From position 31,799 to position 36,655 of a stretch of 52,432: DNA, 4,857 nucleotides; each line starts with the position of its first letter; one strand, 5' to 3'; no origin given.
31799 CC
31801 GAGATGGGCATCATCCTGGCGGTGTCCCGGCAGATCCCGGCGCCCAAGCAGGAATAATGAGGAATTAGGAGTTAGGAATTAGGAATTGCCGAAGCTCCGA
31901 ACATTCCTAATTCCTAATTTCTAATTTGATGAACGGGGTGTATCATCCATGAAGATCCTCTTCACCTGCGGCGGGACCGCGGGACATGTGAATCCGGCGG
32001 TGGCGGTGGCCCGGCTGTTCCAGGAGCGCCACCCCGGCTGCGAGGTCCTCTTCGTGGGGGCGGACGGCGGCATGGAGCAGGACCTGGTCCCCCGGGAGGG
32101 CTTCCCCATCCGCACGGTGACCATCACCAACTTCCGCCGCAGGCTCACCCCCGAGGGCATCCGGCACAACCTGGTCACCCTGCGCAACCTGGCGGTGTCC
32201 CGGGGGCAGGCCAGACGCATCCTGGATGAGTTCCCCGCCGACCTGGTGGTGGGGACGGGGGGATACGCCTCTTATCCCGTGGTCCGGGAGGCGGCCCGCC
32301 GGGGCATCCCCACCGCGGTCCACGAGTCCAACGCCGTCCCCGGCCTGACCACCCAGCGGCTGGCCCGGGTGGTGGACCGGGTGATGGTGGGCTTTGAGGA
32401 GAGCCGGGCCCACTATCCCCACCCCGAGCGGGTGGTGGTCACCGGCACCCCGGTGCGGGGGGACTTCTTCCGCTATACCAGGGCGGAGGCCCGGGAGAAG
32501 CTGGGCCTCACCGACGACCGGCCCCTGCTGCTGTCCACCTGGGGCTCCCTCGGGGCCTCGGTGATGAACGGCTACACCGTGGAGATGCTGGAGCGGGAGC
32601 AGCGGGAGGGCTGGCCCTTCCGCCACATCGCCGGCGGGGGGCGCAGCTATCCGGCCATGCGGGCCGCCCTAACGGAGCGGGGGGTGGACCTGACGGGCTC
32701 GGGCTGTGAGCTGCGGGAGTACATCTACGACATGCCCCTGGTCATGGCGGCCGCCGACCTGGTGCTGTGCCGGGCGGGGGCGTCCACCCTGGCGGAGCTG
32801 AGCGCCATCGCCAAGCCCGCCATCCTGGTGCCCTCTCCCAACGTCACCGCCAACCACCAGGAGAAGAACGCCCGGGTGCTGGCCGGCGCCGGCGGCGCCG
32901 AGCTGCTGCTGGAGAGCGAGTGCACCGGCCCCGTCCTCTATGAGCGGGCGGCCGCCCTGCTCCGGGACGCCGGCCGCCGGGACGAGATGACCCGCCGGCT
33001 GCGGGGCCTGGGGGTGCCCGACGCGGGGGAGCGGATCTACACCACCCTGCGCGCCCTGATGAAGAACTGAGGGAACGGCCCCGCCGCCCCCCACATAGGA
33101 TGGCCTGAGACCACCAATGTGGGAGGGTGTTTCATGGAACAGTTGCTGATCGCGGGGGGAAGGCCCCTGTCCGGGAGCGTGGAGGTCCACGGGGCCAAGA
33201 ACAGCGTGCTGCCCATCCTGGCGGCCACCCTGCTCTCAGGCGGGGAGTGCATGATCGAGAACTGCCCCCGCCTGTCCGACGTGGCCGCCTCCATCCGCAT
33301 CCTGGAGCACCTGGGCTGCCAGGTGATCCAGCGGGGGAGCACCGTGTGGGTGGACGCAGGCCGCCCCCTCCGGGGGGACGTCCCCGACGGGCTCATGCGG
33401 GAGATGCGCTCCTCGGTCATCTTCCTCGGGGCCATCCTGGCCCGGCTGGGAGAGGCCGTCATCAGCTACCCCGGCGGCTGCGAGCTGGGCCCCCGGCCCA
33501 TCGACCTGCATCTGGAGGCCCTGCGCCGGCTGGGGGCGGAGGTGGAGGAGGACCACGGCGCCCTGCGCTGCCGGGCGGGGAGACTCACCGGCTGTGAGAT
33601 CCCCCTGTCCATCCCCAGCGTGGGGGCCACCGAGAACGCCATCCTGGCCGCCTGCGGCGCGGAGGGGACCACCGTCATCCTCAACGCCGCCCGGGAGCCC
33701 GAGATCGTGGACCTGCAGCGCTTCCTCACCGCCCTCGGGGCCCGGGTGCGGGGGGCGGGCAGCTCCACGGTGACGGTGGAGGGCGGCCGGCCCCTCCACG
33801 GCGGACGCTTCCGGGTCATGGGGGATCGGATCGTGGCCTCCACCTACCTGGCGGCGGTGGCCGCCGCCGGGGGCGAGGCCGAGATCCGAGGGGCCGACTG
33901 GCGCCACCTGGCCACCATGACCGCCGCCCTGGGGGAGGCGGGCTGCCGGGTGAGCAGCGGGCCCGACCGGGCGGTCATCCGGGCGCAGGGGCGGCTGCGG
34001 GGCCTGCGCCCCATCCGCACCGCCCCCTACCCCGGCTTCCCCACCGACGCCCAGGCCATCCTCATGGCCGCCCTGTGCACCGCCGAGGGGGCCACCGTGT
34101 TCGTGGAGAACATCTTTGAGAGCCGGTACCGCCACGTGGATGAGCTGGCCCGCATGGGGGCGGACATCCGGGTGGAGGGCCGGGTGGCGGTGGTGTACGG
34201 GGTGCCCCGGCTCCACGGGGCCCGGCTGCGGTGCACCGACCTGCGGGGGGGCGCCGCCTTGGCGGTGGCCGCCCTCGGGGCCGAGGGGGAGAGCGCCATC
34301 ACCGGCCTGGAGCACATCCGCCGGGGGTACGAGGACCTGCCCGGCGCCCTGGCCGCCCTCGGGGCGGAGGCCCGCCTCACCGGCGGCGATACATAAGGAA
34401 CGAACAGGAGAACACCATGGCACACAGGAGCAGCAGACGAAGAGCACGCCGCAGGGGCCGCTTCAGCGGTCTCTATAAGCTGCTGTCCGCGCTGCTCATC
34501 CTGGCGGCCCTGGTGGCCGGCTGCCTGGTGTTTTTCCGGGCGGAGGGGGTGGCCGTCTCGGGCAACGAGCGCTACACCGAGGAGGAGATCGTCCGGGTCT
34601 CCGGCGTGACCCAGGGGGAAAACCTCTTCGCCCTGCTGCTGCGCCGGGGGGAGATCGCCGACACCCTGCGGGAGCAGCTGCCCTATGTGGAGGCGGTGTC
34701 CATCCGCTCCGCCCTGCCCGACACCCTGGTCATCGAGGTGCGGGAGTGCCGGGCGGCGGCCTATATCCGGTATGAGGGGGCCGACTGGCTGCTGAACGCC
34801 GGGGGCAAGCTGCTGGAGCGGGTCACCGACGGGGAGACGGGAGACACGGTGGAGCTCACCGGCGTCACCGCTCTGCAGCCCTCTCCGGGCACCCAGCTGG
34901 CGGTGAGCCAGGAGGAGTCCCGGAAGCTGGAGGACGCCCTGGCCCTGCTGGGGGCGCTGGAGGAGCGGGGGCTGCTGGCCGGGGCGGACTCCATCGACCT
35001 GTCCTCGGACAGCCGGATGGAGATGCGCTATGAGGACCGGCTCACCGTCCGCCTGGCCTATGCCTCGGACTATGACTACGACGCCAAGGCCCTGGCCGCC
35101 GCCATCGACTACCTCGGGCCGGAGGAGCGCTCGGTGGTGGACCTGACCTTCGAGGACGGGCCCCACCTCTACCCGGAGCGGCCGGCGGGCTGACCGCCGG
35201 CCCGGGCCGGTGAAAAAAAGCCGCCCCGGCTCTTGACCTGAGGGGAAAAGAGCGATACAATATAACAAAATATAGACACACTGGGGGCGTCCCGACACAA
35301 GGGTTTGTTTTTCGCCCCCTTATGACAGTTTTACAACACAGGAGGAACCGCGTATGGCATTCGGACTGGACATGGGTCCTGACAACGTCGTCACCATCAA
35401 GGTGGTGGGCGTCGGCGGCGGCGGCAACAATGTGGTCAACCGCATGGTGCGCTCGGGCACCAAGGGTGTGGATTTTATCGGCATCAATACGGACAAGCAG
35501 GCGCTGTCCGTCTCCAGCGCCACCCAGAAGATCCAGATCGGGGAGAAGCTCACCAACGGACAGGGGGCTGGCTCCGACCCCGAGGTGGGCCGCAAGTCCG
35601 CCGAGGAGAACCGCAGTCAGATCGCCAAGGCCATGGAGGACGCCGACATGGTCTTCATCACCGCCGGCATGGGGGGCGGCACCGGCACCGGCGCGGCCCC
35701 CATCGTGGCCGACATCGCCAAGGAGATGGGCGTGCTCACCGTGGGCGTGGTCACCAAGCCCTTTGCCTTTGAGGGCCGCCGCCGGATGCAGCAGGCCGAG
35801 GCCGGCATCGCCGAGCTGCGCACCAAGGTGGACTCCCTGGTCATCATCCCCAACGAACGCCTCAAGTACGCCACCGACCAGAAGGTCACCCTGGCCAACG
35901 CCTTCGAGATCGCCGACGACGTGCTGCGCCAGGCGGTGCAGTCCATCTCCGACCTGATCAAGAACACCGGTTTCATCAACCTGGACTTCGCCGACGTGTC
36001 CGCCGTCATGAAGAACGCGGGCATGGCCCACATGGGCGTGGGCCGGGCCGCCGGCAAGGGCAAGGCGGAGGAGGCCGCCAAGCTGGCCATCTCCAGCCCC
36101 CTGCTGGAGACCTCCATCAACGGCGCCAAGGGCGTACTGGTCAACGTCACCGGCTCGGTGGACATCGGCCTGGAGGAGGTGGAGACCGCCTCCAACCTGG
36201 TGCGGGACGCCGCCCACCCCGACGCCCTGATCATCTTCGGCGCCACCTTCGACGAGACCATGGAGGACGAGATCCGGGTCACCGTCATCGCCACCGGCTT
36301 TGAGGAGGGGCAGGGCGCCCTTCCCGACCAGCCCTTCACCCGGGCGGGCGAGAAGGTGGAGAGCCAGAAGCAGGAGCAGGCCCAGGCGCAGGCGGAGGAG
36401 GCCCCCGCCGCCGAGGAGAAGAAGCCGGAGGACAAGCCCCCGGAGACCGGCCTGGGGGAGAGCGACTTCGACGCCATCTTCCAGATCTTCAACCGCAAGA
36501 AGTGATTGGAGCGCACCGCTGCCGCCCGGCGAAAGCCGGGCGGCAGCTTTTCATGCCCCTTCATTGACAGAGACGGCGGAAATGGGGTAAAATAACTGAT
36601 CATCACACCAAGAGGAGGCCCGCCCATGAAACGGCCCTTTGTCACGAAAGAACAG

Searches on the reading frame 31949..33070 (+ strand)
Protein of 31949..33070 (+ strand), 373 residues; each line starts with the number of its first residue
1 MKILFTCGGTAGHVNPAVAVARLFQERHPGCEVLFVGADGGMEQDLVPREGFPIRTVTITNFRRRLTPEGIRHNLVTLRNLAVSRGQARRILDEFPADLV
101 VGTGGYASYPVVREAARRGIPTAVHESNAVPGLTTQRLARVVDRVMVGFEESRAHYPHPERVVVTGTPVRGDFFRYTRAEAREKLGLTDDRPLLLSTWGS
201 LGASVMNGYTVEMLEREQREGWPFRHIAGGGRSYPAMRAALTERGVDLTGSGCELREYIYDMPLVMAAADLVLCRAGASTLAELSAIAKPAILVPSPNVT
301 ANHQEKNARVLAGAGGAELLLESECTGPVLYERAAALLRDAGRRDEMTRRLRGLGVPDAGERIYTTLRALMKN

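Call 66: search_protein_families(library=pfam, proteins=[window:31949-33070:+], max_evalue=0.0001)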
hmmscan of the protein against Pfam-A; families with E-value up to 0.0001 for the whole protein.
window:31949-33070:+ (373 aa): 2 families
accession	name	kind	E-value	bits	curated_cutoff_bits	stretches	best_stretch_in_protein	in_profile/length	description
PF03033.26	Glyco_transf_28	-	2.3e-29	102.7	26.2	1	3-146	1-138/139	Glycosyltransferase family 28 N-terminal domain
PF04101.22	Glyco_tran_28_C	-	7.2e-25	88.4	22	1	198-361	6-164/166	Glycosyltransferase family 28 C-terminal domain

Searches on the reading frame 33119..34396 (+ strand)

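Call 66: search_protein_families(library=pfam, proteins=[window:33119-34396:+], max_evalue=0.0001)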
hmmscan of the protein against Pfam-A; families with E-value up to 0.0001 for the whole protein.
window:33119-34396:+ (425 aa): 1 family
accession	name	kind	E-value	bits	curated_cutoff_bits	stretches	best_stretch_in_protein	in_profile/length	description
PF00275.25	EPSP_synthase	-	2.3e-87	293.9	22.8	1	12-408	2-414/417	EPSP synthase (3-phosphoshikimate 1-carboxyvinyltransferase)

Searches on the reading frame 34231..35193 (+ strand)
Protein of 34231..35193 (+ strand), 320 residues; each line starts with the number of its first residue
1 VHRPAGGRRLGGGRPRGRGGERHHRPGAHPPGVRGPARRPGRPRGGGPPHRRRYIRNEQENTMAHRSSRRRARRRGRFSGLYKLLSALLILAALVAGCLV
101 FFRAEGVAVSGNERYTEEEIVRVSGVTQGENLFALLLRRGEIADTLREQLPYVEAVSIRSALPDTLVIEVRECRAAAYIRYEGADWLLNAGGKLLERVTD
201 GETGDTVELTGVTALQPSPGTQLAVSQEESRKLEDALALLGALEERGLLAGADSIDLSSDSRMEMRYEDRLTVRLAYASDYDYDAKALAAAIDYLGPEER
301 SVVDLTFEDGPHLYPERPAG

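Call 66: search_protein_families(library=pfam, proteins=[window:34231-35193:+], max_evalue=0.0001)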
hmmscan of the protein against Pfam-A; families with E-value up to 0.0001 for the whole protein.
window:34231-35193:+ (320 aa): 1 family
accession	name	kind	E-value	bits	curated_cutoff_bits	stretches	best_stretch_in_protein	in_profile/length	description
PF08478.15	POTRA_1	-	2.7e-13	50.4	23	1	103-172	2-68/69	POTRA domain, FtsQ-type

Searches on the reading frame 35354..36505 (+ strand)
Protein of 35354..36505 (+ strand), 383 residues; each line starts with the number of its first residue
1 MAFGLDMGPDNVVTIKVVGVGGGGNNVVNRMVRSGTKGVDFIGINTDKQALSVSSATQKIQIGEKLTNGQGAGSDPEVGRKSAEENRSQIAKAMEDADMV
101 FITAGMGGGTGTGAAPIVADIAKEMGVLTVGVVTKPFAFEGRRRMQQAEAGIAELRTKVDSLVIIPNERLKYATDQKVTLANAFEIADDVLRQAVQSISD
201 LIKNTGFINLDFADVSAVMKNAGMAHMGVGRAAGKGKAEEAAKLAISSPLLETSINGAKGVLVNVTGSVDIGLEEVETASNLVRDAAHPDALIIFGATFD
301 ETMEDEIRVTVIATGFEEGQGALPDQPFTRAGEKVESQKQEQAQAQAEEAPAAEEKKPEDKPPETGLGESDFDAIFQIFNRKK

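Call 66: search_protein_families(library=pfam, proteins=[window:35354-36505:+], max_evalue=0.0001)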
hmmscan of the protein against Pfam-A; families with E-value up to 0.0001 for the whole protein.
window:35354-36505:+ (383 aa): 2 families
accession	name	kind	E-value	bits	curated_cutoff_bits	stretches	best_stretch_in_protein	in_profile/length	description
PF00091.31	Tubulin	-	6.1e-50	170.6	33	1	15-171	2-186/190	Tubulin/FtsZ family, GTPase domain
PF12327.13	FtsZ_C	-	8.3e-36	122.6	27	1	223-317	1-95/95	FtsZ family, C-terminal domain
